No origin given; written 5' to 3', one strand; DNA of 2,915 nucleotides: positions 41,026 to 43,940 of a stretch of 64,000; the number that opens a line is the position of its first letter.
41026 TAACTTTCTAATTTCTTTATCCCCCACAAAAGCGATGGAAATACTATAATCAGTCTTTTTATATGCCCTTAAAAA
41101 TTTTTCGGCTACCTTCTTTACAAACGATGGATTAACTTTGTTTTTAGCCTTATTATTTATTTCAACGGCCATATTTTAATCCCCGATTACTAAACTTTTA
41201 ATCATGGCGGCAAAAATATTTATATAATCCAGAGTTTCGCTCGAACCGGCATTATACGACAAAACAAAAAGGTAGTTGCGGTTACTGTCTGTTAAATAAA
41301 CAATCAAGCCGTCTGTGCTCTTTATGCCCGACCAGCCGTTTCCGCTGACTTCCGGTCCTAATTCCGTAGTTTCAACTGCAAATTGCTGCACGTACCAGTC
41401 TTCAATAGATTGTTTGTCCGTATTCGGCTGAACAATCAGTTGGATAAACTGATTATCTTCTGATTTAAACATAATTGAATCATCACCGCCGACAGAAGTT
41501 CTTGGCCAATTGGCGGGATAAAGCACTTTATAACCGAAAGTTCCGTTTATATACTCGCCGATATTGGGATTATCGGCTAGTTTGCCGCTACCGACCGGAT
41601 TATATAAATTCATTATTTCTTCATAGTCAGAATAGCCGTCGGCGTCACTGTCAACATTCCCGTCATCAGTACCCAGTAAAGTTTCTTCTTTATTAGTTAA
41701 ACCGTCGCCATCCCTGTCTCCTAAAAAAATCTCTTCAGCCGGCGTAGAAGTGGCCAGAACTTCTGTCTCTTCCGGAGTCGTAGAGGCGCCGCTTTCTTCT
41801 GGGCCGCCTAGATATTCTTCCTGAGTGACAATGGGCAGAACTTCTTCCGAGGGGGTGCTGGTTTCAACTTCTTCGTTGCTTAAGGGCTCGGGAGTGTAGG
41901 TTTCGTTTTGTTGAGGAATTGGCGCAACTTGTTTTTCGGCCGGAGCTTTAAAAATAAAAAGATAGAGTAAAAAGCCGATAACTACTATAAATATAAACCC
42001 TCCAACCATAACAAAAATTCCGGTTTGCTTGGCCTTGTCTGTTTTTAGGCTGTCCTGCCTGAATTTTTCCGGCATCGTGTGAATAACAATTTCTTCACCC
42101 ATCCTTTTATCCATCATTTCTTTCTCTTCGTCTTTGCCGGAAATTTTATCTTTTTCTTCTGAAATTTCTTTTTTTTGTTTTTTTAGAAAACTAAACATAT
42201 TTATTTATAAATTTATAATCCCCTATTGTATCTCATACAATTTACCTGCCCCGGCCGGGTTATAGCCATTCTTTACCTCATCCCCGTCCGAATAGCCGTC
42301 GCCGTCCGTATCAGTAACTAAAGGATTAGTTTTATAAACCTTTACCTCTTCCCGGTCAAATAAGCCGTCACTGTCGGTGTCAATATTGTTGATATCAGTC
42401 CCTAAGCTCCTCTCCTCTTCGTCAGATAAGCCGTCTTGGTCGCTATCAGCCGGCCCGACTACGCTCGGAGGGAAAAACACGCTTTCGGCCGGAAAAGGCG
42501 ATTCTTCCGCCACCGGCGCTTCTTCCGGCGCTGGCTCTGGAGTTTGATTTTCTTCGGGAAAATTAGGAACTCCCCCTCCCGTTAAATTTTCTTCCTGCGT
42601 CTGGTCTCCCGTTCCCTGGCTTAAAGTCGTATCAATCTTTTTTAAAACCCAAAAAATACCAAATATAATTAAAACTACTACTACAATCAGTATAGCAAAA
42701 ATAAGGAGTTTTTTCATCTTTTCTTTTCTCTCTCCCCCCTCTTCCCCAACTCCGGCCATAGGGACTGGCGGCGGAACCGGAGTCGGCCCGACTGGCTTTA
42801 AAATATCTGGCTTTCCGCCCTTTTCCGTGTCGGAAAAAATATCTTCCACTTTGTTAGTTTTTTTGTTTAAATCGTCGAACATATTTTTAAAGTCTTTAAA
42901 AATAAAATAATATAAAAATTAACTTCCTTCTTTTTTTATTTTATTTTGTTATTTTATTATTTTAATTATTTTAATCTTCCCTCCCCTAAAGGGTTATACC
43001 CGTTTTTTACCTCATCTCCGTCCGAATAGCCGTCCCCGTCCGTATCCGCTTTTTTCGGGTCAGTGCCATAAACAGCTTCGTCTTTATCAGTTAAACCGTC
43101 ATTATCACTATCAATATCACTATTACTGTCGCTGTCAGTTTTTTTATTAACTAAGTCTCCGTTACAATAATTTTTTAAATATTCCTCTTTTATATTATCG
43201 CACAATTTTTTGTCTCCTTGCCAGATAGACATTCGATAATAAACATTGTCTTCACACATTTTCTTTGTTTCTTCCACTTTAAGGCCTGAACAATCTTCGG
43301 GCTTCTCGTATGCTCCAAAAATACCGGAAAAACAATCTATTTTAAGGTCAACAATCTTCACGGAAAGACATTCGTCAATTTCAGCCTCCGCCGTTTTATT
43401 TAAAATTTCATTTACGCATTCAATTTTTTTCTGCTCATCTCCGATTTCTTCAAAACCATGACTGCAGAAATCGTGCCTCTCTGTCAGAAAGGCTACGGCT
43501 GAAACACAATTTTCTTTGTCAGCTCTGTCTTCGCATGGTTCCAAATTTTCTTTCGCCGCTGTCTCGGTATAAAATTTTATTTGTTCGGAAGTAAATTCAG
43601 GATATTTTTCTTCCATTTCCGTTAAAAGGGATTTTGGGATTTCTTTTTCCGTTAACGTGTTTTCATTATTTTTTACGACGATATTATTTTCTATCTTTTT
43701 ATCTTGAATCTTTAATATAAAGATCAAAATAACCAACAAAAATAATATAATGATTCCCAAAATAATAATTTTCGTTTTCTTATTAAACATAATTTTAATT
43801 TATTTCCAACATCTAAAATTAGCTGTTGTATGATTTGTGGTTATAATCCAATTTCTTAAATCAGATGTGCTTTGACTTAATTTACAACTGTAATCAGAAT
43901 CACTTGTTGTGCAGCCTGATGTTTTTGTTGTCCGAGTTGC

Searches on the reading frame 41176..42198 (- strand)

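Call 55: search_protein_families(library=ncbifam, proteins=[window:41176-42198:-], max_evalue=0.01)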
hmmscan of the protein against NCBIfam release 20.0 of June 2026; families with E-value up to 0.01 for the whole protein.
window:41176-42198:- (340 aa): 2 families
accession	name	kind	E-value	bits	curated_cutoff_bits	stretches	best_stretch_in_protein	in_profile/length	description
NF047639.1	throspo3_MtsD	equivalog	0.0034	15.6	800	1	155-201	454-500/651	cell-cell cohesion protein MtsD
NF033483.0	PknB_PASTA_kin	equivalog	0.0059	15.7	450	1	20-174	291-450/563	Stk1 family PASTA domain-containing Ser/Thr kinase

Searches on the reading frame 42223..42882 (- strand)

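Call 55: search_protein_families(library=ncbifam, proteins=[window:42223-42882:-], max_evalue=0.01)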
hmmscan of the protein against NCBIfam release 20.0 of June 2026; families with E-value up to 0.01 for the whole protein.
window:42223-42882:- (219 aa): 5 families
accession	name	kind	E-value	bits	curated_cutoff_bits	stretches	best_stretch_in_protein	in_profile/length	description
NF033765.2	gliding_CglD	equivalog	1.7e-07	29.5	400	1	145-206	176-244/1124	adventurous gliding motility lipoprotein CglD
NF047639.1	throspo3_MtsD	equivalog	2.3e-05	22.8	800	1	145-211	459-529/651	cell-cell cohesion protein MtsD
NF008153.0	PRK10905.1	equivalog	6.4e-05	22.3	256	1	56-173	94-208/424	cell division protein DamX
NF045849.1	ICE_MMCAP2_0565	equivalog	0.004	16.8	40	1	51-83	48-79/80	Mbov_0395 family pilin-like conjugal transfer protein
NF004285.1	PRK05696.1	equivalog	0.0065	16.3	179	1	51-95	12-57/171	flagellar basal body-associated protein FliL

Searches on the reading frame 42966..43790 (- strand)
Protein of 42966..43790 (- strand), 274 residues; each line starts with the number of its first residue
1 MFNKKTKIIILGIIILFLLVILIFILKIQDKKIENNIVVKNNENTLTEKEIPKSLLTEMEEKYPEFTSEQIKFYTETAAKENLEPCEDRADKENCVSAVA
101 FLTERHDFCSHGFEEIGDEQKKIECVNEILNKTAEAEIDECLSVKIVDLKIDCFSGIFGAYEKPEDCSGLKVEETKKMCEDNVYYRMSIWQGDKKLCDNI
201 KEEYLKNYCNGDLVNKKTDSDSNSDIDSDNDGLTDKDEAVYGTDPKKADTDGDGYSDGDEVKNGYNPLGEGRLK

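Call 55: search_protein_families(library=ncbifam, proteins=[window:42966-43790:-], max_evalue=0.01)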
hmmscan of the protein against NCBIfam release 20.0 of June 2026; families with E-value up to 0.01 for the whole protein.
window:42966-43790:- (274 aa): 2 families
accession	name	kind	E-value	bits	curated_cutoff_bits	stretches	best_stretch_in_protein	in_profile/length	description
NF033765.2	gliding_CglD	equivalog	4.7e-07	28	400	1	198-265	236-306/1124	adventurous gliding motility lipoprotein CglD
NF047639.1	throspo3_MtsD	equivalog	0.00023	19.4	800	1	224-267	479-527/651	cell-cell cohesion protein MtsD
